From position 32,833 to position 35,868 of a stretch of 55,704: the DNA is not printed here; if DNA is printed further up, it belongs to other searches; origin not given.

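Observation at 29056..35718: Giant 2,220-aa AglB: STT3 catalytic core fused to a roughly 1,300-aa sequon-dense beta-sandwich array with a second, C-terminal membrane anchor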

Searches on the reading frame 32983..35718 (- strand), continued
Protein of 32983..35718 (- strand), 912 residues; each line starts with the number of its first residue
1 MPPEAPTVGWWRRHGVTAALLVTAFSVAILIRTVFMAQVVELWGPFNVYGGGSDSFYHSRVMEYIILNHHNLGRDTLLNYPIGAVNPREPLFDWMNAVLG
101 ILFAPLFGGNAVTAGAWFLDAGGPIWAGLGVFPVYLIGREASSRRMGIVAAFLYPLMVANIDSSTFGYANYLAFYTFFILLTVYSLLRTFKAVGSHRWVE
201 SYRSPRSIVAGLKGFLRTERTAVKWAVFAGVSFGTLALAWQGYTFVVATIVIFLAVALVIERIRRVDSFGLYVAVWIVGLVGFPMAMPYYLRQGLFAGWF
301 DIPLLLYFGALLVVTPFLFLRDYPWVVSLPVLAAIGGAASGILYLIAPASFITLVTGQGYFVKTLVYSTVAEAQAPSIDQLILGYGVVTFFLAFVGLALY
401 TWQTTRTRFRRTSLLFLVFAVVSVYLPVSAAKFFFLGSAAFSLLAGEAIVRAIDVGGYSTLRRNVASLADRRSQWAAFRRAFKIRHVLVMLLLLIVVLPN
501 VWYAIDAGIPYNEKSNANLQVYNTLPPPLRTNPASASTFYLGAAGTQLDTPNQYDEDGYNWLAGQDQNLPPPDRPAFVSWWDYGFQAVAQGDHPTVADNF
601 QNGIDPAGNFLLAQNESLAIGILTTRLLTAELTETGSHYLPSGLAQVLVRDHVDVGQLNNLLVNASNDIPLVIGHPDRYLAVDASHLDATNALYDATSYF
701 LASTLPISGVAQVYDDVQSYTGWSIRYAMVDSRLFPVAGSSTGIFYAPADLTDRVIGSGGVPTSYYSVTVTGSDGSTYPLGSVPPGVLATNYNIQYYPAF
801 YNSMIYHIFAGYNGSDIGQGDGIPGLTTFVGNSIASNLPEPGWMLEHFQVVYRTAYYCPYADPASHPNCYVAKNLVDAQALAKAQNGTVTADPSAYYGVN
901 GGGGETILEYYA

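Call 18: search_solved_structures(query=A1, max_evalue=0.01, show_alignments=2)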
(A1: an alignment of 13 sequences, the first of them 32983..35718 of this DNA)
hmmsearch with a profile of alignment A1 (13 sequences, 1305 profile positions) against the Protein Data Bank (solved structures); distinct sequences matched with E-value up to 0.01: 19.
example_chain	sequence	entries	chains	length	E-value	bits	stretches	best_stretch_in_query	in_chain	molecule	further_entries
3waj_A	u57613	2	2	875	4.5e-33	117.2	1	5-618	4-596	Transmembrane oligosaccharyl transferase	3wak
5gmy_A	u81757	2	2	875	5.3e-33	117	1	5-618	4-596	Transmembrane oligosaccharyl transferase, putative | Dolichyl-phosphooligosaccharide-protein glycotransferase 3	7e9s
9c7v_B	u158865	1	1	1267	4.4e-21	77.5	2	903-1256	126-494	BOS complex subunit NOMO2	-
6ftj_5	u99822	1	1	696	1.9e-11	45.6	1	51-190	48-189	Dolichyl-diphosphooligosaccharide--protein glycosyltransferase subunit STT3A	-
3vgp_A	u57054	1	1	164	1.9e-11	45.6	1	554-625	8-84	Transmembrane oligosaccharyl transferase, putative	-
6ftg_5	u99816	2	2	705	1.9e-11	45.5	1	51-190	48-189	Dolichyl-diphosphooligosaccharide--protein glycosyltransferase subunit STT3A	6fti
3vu0_A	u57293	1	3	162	1.2e-10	42.9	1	554-624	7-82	Putative uncharacterized protein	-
6s7t_A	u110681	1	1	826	9.3e-09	36.6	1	118-462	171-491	Dolichyl-diphosphooligosaccharide--protein glycosyltransferase subunit STT3B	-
6c26_A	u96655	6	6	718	9.7e-09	36.6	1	14-190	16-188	Dolichyl-diphosphooligosaccharide--protein glycosyltransferase subunit STT3 | Dolichyl-diphosphooligosaccharide--protein glycotransferase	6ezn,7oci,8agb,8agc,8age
8i9p_Lh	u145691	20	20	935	2.4e-07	32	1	117-190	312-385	dolichyl-diphosphooligosaccharide--protein glycotransferase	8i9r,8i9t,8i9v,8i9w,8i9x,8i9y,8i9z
6s7o_A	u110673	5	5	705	2.4e-07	31.9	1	51-453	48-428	Dolichyl-diphosphooligosaccharide--protein glycosyltransferase subunit STT3A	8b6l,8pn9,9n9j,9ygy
10ps_A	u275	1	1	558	3e-07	31.6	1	849-1069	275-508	Serine-aspartate repeat-containing protein D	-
9c7u_B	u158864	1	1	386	7.3e-07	30.4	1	1021-1203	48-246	BOS complex subunit NOMO2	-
3irp_X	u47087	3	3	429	0.00057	20.8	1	1003-1082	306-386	Uro-adherence factor A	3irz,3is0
3is1_X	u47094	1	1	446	0.00057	20.8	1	1003-1082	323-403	Uro-adherence factor A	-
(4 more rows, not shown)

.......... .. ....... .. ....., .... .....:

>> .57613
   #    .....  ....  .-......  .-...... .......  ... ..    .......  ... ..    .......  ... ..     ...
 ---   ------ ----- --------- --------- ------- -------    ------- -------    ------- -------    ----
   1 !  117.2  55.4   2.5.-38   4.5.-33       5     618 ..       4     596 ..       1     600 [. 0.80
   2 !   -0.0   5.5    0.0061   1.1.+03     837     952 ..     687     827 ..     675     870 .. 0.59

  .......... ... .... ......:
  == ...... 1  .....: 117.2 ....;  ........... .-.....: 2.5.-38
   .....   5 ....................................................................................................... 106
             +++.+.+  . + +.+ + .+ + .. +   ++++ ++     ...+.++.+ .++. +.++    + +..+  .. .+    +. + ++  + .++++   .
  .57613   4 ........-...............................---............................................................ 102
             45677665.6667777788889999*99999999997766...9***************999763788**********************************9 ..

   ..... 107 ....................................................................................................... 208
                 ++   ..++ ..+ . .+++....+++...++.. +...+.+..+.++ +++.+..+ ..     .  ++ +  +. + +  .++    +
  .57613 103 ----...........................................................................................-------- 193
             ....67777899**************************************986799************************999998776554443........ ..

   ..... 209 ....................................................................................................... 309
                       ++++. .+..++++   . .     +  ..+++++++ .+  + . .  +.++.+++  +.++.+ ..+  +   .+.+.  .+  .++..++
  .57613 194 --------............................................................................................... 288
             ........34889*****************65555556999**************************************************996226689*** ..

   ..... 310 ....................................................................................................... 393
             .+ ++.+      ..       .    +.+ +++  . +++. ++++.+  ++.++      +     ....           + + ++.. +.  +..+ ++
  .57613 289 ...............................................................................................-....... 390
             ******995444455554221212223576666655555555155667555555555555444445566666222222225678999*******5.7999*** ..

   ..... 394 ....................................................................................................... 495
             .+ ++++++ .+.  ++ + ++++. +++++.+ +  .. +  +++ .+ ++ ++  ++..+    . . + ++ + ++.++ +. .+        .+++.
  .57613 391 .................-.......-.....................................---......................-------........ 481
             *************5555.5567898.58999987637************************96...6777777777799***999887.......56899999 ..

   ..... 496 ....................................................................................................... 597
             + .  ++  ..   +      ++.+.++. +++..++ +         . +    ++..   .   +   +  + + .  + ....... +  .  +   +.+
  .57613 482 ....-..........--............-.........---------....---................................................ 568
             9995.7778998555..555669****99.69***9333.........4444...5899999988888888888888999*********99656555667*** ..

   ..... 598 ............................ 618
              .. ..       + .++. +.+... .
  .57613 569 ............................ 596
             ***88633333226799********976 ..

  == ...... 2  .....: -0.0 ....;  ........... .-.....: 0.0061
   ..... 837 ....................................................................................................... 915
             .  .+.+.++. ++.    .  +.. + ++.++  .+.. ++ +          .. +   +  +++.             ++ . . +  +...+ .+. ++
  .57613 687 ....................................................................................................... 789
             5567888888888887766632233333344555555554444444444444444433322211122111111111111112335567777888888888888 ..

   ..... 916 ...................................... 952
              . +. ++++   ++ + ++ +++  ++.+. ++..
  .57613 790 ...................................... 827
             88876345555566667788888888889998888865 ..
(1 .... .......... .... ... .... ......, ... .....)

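Call 20: find_related_loci(query=A1, collection=genome_contigs, flank=8000)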
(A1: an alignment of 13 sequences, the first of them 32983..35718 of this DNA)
Query A1 (912 aa) in genome_contigs; peptide patterns used: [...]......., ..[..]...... (x = any residue, [..] = any of these).
600 stretches matched a pattern (row limit reached: there are more); 591 encode a relative of the query (tblastn E <= 1e-3); the best 80 are kept; 80 distinct loci.
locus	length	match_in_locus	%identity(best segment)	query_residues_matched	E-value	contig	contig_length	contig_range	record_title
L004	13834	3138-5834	70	4-911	0e+0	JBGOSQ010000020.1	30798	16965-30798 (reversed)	MAG: Thermoplasmata archaeon isolate OBJ_0618_7090110_183 k141_7139254_length_30798_cov_15.2129, whole genome shotgun se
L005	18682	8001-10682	70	10-911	0e+0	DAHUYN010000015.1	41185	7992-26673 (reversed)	MAG TPA_asm: Thermoplasmata archaeon isolate clean271 NODE_15_length_41185_cov_11.020020, whole genome shotgun sequence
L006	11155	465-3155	67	9-911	0e+0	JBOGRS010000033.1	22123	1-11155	MAG: Thermoplasmata archaeon isolate SE1505_metabat2.bin.34 NODE_228_length_22123_cov_2.154983, whole genome shotgun seq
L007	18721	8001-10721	66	2-911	0e+0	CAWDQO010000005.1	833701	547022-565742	MAG: uncultured Thermoplasmata archaeon isolate MFD03399.bin.2.1 genome assembly, contig: contig_5598, whole genome shot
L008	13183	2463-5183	66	2-911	0e+0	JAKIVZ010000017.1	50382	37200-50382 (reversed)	MAG: Candidatus Lutacidiplasma silvani isolate AcS3-62 NODE_717_length_50382_cov_12.548354, whole genome shotgun sequenc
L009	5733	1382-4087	65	10-911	0e+0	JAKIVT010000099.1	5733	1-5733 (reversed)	MAG: Thermoplasmata archaeon isolate AcS13-54 AcS13-54_99, whole genome shotgun sequence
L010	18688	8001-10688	67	9-911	0e+0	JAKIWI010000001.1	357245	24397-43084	MAG: Thermoplasmata archaeon isolate AcS5-58 NODE_14_length_357245_cov_27.718469, whole genome shotgun sequence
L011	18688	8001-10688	67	9-912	0e+0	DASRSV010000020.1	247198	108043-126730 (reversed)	MAG TPA_asm: Thermoplasmata archaeon isolate SMAG_U6321 k141_642692, whole genome shotgun sequence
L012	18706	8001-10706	64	10-911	0e+0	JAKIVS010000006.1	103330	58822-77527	MAG: Thermoplasmata archaeon isolate AcS1-3 NODE_224_length_103330_cov_13.197695, whole genome shotgun sequence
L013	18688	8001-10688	64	4-911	0e+0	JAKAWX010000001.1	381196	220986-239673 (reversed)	MAG: Thermoplasmata archaeon isolate YP4.bin89 NODE_13_length_381196_cov_4.217181, whole genome shotgun sequence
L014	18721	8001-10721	62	4-912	0e+0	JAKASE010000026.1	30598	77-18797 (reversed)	MAG: Thermoplasmata archaeon isolate YP1.bin27 NODE_1267_length_30598_cov_16.482820, whole genome shotgun sequence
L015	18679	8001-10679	60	10-911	0e+0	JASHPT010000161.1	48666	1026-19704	MAG: Thermoplasmata archaeon isolate JOPF056 JOPF_N071_contig_84796, whole genome shotgun sequence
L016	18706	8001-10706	62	9-912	0e+0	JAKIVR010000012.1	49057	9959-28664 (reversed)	MAG: Thermoplasmata archaeon isolate AcS11-62 AcS11-62_12, whole genome shotgun sequence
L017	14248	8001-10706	60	4-912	0e+0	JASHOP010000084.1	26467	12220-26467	MAG: Thermoplasmata archaeon isolate JOPF026 JOPF_N143_contig_74490, whole genome shotgun sequence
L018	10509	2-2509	66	74-912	0e+0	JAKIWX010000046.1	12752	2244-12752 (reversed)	MAG: Thermoplasmata archaeon isolate SubAcS15-67 SubAcS15-67_46, whole genome shotgun sequence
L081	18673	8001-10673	37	10-911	5e-179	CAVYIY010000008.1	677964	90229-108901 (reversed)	MAG: Methanomassiliicoccaceae archaeon isolate MFD01299.bin.2.50 genome assembly, contig: contig_49686, whole genome sho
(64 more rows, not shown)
